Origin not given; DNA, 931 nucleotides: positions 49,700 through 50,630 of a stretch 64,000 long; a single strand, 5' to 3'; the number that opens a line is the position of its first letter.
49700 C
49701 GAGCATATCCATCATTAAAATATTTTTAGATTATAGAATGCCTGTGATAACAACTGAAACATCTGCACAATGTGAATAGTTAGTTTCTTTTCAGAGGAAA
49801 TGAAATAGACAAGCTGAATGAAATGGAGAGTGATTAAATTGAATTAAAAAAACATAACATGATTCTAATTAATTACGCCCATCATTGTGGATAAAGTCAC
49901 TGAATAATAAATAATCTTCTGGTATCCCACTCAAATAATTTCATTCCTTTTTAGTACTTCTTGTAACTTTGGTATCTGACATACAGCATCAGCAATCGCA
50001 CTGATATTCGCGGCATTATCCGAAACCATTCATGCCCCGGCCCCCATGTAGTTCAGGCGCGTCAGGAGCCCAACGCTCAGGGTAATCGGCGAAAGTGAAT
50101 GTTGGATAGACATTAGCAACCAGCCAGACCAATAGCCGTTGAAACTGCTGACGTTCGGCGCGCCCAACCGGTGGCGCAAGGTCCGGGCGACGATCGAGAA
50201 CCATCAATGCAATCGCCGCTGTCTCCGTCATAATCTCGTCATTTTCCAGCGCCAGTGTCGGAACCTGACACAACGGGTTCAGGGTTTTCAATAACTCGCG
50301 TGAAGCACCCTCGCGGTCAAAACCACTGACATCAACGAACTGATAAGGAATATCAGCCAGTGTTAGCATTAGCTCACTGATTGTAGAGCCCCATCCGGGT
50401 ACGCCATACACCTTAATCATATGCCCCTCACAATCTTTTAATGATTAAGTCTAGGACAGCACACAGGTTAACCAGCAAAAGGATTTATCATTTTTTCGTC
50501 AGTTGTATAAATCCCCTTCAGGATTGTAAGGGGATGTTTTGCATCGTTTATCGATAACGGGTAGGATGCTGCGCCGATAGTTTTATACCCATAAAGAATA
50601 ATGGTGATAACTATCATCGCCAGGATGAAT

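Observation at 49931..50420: GST-like yncG present only as a frameshifted, internally deleted pseudogene at the island edge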

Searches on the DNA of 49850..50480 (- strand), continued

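Call 14: get_annotated_region(hit=H103, flank=3000)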
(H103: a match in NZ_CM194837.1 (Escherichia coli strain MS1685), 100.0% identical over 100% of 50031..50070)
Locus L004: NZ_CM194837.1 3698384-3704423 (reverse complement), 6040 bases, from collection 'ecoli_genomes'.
description: Escherichia coli strain MS1685 chromosome, whole genome shotgun sequence
organism: Escherichia coli strain MS1685 (NCBI taxid 562)
replicon: chromosome; assembly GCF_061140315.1
host: Gallus gallus; source: pericarditis lesion swab; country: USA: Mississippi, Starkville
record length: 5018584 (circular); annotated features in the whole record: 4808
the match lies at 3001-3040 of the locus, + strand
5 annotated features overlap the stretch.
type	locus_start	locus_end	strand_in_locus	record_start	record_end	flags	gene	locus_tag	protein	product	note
CDS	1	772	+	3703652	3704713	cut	yncE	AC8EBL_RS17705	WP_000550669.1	7-bladed beta-propeller protein YncE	-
CDS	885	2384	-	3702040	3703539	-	ansP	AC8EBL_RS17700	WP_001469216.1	L-asparagine permease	-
CDS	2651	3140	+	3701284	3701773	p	-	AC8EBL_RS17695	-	glutathione S-transferase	frameshifted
CDS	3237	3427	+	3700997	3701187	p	-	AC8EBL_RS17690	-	DUF5445 family protein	frameshifted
CDS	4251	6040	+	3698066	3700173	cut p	-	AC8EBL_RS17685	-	type VI secretion system Vgr family protein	frameshifted; internal stop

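Call 15: get_annotated_region(hit=H105, flank=3000)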
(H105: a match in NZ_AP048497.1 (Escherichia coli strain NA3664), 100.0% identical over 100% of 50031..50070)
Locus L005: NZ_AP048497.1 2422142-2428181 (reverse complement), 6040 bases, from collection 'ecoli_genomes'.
description: Escherichia coli strain NA3664 chromosome, complete genome
organism: Escherichia coli strain NA3664 (NCBI taxid 562)
replicon: chromosome; assembly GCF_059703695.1
host: Homo sapiens; source: urine; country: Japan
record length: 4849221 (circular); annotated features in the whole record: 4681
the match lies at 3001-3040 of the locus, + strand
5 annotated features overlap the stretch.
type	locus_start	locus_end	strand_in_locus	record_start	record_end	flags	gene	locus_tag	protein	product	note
CDS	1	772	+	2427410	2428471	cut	yncE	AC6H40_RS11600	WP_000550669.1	7-bladed beta-propeller protein YncE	-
CDS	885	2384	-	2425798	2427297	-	ansP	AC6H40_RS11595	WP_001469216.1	L-asparagine permease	-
CDS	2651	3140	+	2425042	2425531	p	-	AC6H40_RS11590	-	glutathione S-transferase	frameshifted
CDS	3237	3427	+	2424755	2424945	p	-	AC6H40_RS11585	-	DUF5445 family protein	frameshifted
CDS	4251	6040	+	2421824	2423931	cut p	-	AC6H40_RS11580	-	type VI secretion system Vgr family protein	frameshifted; internal stop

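Call 16: get_annotated_region(hit=H104, flank=3000)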
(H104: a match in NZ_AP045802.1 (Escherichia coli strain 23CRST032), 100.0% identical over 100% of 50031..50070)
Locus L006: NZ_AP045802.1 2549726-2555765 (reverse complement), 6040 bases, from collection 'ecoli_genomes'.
description: Escherichia coli strain 23CRST032 chromosome, complete genome
organism: Escherichia coli strain 23CRST032 (NCBI taxid 562)
replicon: chromosome; assembly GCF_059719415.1
host: Homo sapiens; source: feces; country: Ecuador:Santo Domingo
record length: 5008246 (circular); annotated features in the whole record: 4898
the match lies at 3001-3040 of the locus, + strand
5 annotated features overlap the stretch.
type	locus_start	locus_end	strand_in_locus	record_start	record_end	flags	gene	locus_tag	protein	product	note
CDS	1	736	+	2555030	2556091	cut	yncE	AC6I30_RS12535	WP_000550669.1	7-bladed beta-propeller protein YncE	-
CDS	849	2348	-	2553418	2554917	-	ansP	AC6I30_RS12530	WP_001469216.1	L-asparagine permease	-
CDS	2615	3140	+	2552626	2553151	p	-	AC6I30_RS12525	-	glutathione S-transferase N-terminal domain-containing protein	frameshifted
CDS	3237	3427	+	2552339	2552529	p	-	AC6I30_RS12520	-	DUF5445 family protein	frameshifted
CDS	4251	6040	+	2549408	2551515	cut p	-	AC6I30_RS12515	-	type VI secretion system Vgr family protein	frameshifted; internal stop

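Call 17: get_annotated_region(hit=H2, flank=3000)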
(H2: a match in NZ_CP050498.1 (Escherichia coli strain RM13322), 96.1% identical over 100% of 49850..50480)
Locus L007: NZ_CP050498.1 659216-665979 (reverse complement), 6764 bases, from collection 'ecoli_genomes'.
description: Escherichia coli strain RM13322 chromosome, complete genome
organism: Escherichia coli strain RM13322 (NCBI taxid 562)
replicon: chromosome; assembly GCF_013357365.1
host: cattle; source: feces; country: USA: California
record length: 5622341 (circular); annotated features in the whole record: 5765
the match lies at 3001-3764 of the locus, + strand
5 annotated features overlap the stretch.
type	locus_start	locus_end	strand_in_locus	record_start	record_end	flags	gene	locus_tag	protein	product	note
CDS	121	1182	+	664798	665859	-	yncE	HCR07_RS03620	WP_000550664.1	YncE family protein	-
CDS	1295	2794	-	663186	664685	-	ansP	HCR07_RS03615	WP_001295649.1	L-asparagine permease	-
CDS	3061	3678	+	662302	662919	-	yncG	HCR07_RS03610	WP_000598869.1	glutathione S-transferase family protein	-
CDS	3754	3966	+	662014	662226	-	yncH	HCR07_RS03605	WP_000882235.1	YncH family protein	-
CDS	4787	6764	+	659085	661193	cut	-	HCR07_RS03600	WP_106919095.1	type VI secretion system tip protein VgrG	-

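Call 18: get_annotated_region(hit=H34, flank=3000)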
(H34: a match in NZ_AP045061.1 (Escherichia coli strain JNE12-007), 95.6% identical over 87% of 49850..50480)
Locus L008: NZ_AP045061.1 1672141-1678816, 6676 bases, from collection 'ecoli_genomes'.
description: Escherichia coli strain JNE12-007 chromosome, complete genome
organism: Escherichia coli strain JNE12-007 (NCBI taxid 562)
replicon: chromosome; assembly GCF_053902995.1
host: Homo sapiens; source: -; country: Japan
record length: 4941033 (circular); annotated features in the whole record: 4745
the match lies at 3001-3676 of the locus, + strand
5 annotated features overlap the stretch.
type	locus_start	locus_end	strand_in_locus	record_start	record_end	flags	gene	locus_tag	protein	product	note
CDS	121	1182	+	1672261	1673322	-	yncE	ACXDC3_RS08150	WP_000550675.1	7-bladed beta-propeller protein YncE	-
CDS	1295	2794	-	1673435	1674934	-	ansP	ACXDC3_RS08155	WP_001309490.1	L-asparagine permease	-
CDS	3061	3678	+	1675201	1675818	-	yncG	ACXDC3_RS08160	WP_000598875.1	glutathione S-transferase family protein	-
CDS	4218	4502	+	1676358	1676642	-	-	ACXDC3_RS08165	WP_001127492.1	type VI secretion system PAAR protein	-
CDS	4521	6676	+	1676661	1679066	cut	tssI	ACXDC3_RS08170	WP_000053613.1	type VI secretion system tip protein TssI/VgrG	-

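Call 19: get_annotated_region(hit=H36, flank=3000)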
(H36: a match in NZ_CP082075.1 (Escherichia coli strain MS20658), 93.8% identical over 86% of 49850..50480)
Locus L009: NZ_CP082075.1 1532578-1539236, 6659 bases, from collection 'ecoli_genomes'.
description: Escherichia coli strain MS20658 chromosome, complete genome
organism: Escherichia coli strain MS20658 (NCBI taxid 562)
replicon: chromosome; assembly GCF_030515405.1
host: Homo sapiens; source: blood; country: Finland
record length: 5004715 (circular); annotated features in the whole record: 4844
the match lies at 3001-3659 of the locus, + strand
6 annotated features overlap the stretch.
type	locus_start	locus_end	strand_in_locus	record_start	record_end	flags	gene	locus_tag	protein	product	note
CDS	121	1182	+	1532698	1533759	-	yncE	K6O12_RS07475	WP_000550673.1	YncE family protein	-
CDS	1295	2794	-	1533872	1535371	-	ansP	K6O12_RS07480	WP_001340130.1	L-asparagine permease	-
CDS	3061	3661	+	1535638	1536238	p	yncG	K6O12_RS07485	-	glutathione S-transferase family protein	frameshifted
CDS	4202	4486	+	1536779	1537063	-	-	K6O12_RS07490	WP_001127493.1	type VI secretion system PAAR protein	-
CDS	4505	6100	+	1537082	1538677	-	tssI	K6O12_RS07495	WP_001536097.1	type VI secretion system tip protein TssI/VgrG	-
CDS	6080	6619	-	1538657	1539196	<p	yddH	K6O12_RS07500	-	flavin reductase family protein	incomplete; partial in the middle of a contig; missing C-terminus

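Call 20: get_annotated_region(hit=H39, flank=3000)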
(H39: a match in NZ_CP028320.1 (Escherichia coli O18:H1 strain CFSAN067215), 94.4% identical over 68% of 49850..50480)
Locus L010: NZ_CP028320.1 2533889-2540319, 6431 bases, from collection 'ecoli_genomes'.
description: Escherichia coli O18:H1 strain CFSAN067215 chromosome, complete genome
organism: Escherichia coli O18:H1 strain CFSAN067215 (NCBI taxid 2126982)
replicon: chromosome; assembly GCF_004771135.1
host: Homo sapiens; source: missing; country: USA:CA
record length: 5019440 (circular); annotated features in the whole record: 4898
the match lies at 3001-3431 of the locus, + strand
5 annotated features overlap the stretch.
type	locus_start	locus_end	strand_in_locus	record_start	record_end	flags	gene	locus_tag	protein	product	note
CDS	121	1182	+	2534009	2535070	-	yncE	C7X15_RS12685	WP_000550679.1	YncE family protein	-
CDS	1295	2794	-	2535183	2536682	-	ansP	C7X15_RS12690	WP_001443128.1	L-asparagine permease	-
CDS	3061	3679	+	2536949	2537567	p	yncG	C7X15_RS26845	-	glutathione S-transferase family protein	frameshifted; internal stop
CDS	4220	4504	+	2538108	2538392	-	-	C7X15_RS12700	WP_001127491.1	type VI secretion system PAAR protein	-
CDS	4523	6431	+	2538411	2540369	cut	-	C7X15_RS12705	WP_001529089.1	type VI secretion system Vgr family protein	-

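Call 21: get_annotated_region(hit=H32, flank=3000)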
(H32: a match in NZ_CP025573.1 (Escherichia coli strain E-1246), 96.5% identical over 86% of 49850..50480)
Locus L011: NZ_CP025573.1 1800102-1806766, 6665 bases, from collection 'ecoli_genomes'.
description: Escherichia coli strain E-1246 chromosome, complete genome
organism: Escherichia coli strain E-1246 (NCBI taxid 562)
replicon: chromosome; assembly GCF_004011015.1
host: Homo sapiens; source: -; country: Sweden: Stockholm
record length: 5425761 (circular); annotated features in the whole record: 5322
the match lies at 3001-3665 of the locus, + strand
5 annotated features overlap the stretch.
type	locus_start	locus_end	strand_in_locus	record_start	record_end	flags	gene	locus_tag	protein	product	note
CDS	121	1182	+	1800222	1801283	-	yncE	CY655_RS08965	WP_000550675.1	YncE family protein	-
CDS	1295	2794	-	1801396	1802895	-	ansP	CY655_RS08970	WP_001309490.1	L-asparagine permease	-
CDS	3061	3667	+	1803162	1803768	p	yncG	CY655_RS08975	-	glutathione S-transferase N-terminal domain-containing protein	frameshifted; internal stop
CDS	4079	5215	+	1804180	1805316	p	-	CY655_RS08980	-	ISAs1 family transposase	internal stop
CDS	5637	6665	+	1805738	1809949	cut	-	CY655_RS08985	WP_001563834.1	RHS element core protein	-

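Call 29: search_dna_similar(query=window:50002-50041:-, collection=ecoli_genomes, mode=near, max_rows=60, rows=best)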
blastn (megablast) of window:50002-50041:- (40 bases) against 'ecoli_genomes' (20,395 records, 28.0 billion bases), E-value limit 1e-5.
Records with a match: 37; places in all: 37; records where one place covers at least 80% of the query: 37.
Genomes with a match: 37 of 5426; with a place that covers at least 80% of the query: 37. Places per genome that has any: lowest 1, median 1, highest 1. On chromosomes: 37 places; on plasmids: 0.
Best place of each record, by identity: >=99% 37.
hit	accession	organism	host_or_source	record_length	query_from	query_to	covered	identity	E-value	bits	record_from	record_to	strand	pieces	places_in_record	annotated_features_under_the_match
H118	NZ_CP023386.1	Escherichia coli strain 1190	canine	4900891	1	40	100%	100.0%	9e-12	75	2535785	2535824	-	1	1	glutathione S-transferase N-terminal domain-containing protein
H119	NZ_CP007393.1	Escherichia coli strain ST2747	-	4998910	1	40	100%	100.0%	9e-12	75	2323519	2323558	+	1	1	glutathione S-transferase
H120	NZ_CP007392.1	Escherichia coli strain ST2747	-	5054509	1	40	100%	100.0%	9e-12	75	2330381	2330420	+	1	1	glutathione S-transferase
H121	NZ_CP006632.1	Escherichia coli PCN033 strain PCN033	-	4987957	1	40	100%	100.0%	9e-12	75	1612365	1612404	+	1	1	glutathione S-transferase N-terminal domain-containing protein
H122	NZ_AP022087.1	Escherichia coli strain WP4-S18-ESBL-07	-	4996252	1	40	100%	100.0%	9e-12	75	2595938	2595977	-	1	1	glutathione S-transferase N-terminal domain-containing protein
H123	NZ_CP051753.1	Escherichia coli strain SCU-102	Homo sapiens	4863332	1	40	100%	100.0%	9e-12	75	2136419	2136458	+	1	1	glutathione S-transferase N-terminal domain-containing protein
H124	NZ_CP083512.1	Escherichia coli strain elppa4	Homo sapiens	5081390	1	40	100%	100.0%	9e-12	75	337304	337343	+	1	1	glutathione S-transferase N-terminal domain-containing protein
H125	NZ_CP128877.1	Escherichia coli strain TUM14759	Homo sapiens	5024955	1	40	100%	100.0%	9e-12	75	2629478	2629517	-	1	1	glutathione S-transferase N-terminal domain-containing protein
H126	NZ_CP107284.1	Escherichia coli strain SW4848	Water from a lake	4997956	1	40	100%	100.0%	9e-12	75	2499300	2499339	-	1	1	glutathione S-transferase N-terminal domain-containing protein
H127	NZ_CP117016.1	Escherichia coli strain MLI121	Homo sapiens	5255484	1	40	100%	100.0%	9e-12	75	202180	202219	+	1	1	glutathione S-transferase N-terminal domain-containing protein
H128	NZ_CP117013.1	Escherichia coli strain MLI114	Homo sapiens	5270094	1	40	100%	100.0%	9e-12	75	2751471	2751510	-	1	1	glutathione S-transferase N-terminal domain-containing protein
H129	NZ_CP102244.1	Escherichia coli O7:H15 strain ST70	Homo sapiens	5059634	1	40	100%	100.0%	9e-12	75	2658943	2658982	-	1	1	glutathione S-transferase N-terminal domain-containing protein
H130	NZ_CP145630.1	Escherichia coli strain S1-SRL-01-C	Homo sapiens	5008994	1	40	100%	100.0%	9e-12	75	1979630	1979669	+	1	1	glutathione S-transferase N-terminal domain-containing protein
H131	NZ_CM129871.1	Escherichia coli strain PCP07014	seawater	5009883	1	40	100%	100.0%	9e-12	75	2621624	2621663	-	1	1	glutathione S-transferase N-terminal domain-containing protein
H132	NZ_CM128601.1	Escherichia coli strain E300010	Homo sapiens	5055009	1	40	100%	100.0%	9e-12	75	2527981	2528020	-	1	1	glutathione S-transferase N-terminal domain-containing protein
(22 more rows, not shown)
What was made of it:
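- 50021..50022 (-): Site of the 1-bp deletion (A lost from TTTC[A]GG), which shifts to the third frame. The 40-mer across it is present in the same 37 genomes (call 29).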

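Call 31: get_annotated_region(hit=H2, flank=14000)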
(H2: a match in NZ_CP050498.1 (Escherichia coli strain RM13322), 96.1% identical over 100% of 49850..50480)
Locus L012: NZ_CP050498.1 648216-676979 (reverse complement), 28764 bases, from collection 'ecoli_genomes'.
description: Escherichia coli strain RM13322 chromosome, complete genome
organism: Escherichia coli strain RM13322 (NCBI taxid 562)
replicon: chromosome; assembly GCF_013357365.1
host: cattle; source: feces; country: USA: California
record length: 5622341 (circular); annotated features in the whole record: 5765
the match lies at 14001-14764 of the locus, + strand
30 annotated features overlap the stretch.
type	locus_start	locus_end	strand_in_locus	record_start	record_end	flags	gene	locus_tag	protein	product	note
CDS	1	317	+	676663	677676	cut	ydcT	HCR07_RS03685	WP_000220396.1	ABC transporter ATP-binding protein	-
CDS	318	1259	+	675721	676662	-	ydcU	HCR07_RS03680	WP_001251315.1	ABC transporter permease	-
CDS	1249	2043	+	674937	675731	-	ydcV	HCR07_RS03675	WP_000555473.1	ABC transporter permease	-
CDS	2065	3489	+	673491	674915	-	patD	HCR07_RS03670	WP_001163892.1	aminobutyraldehyde dehydrogenase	-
CDS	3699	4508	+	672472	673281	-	-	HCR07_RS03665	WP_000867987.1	CatB-related O-acetyltransferase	-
CDS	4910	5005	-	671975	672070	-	yncL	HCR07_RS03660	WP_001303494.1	stress response membrane protein YncL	-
CDS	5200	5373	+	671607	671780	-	ortT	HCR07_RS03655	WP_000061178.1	orphan toxin OrtT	-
CDS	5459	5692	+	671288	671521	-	ydcY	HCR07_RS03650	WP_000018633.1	DUF2526 family protein YdcY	-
CDS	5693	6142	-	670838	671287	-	ydcZ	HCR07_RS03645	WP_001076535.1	DMT family transporter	-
CDS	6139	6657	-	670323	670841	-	mnaT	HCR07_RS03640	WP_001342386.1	GNAT family N-acetyltransferase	-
CDS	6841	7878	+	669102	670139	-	curA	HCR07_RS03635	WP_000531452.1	NADPH-dependent curcumin/dihydrocurcumin reductase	-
CDS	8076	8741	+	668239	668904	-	mcbR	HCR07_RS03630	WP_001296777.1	colanic acid/biofilm transcriptional regulator McbR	-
CDS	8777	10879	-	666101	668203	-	pqqU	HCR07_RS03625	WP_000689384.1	TonB-dependent receptor PqqU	-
CDS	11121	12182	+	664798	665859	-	yncE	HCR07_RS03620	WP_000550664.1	YncE family protein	-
CDS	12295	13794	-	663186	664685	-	ansP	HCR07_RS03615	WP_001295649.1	L-asparagine permease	-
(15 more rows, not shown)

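Call 32: get_annotated_region(hit=H1, flank=14000)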
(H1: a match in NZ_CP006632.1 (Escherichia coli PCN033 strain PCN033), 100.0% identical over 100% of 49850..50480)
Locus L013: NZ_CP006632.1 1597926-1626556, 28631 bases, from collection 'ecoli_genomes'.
description: Escherichia coli PCN033 chromosome, complete genome
organism: Escherichia coli PCN033 strain PCN033 (NCBI taxid 1001989)
replicon: chromosome; assembly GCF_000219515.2
host: -; source: -; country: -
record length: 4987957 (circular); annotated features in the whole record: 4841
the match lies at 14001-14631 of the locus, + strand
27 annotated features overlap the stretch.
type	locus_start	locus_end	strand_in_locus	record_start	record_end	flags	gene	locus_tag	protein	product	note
CDS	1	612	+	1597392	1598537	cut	ydcS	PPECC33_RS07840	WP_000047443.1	putative ABC transporter substrate-binding protein YdcS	-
CDS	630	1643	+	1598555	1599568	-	ydcT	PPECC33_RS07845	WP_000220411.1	ABC transporter ATP-binding protein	-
CDS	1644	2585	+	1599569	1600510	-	ydcU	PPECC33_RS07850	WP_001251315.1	ABC transporter permease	-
CDS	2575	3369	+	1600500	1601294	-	ydcV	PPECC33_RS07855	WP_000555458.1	ABC transporter permease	-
CDS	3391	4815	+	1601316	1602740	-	patD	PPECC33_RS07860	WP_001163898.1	aminobutyraldehyde dehydrogenase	-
CDS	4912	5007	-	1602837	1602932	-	yncL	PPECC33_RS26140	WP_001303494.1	stress response membrane protein YncL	-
CDS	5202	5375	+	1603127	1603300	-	ortT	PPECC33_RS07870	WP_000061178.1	orphan toxin OrtT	-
CDS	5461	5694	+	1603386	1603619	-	ydcY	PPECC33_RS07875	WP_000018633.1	DUF2526 family protein YdcY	-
CDS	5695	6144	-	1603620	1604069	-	ydcZ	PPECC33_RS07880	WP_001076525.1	DMT family transporter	-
CDS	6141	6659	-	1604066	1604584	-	mnaT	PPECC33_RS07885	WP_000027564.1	GNAT family N-acetyltransferase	-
CDS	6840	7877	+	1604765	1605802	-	curA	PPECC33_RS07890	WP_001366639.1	NADPH-dependent curcumin/dihydrocurcumin reductase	-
CDS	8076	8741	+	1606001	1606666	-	mcbR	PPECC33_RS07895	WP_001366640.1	colanic acid/biofilm transcriptional regulator McbR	-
CDS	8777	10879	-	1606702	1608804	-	pqqU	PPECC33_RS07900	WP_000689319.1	TonB-dependent receptor PqqU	-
CDS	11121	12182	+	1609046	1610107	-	yncE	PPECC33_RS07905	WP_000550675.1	YncE family protein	-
CDS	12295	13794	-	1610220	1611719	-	ansP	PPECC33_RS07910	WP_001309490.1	L-asparagine permease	-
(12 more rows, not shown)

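Call 41: get_annotated_region(hit=H42, flank=9000)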
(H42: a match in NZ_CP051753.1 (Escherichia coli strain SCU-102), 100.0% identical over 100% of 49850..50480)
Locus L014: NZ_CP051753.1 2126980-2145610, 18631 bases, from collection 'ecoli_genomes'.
description: Escherichia coli strain SCU-102 chromosome, complete genome
organism: Escherichia coli strain SCU-102 (NCBI taxid 562)
replicon: chromosome; assembly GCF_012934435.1
host: Homo sapiens; source: rectal swab from healthy college student; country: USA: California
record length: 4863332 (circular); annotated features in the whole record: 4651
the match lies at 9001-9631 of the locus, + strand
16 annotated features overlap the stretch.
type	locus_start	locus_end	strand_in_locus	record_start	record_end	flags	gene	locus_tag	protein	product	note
CDS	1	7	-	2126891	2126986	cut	yncL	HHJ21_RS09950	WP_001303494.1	stress response membrane protein YncL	-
CDS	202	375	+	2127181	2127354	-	ortT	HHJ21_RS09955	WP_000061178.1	orphan toxin OrtT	-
CDS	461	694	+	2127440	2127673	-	ydcY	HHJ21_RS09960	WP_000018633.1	DUF2526 family protein YdcY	-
CDS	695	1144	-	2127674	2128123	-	ydcZ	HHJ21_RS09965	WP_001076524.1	DMT family transporter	-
CDS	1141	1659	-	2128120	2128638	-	mnaT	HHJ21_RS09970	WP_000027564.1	GNAT family N-acetyltransferase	-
CDS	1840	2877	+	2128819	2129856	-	curA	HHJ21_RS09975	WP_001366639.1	NADPH-dependent curcumin/dihydrocurcumin reductase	-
CDS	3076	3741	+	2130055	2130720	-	mcbR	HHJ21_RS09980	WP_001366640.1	colanic acid/biofilm transcriptional regulator McbR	-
CDS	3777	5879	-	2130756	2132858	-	pqqU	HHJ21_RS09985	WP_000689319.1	TonB-dependent receptor PqqU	-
CDS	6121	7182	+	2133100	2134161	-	yncE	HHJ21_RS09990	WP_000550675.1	YncE family protein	-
CDS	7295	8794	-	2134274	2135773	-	ansP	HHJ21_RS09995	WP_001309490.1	L-asparagine permease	-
CDS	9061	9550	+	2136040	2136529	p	-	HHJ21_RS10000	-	glutathione S-transferase N-terminal domain-containing protein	frameshifted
CDS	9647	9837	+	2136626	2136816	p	-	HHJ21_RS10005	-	DUF5445 family protein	frameshifted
CDS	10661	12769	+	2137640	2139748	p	-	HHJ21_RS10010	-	type VI secretion system tip protein VgrG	internal stop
CDS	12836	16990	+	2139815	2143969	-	-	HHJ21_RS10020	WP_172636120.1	RHS element core protein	-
CDS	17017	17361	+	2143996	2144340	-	-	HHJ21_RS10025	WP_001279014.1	hypothetical protein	-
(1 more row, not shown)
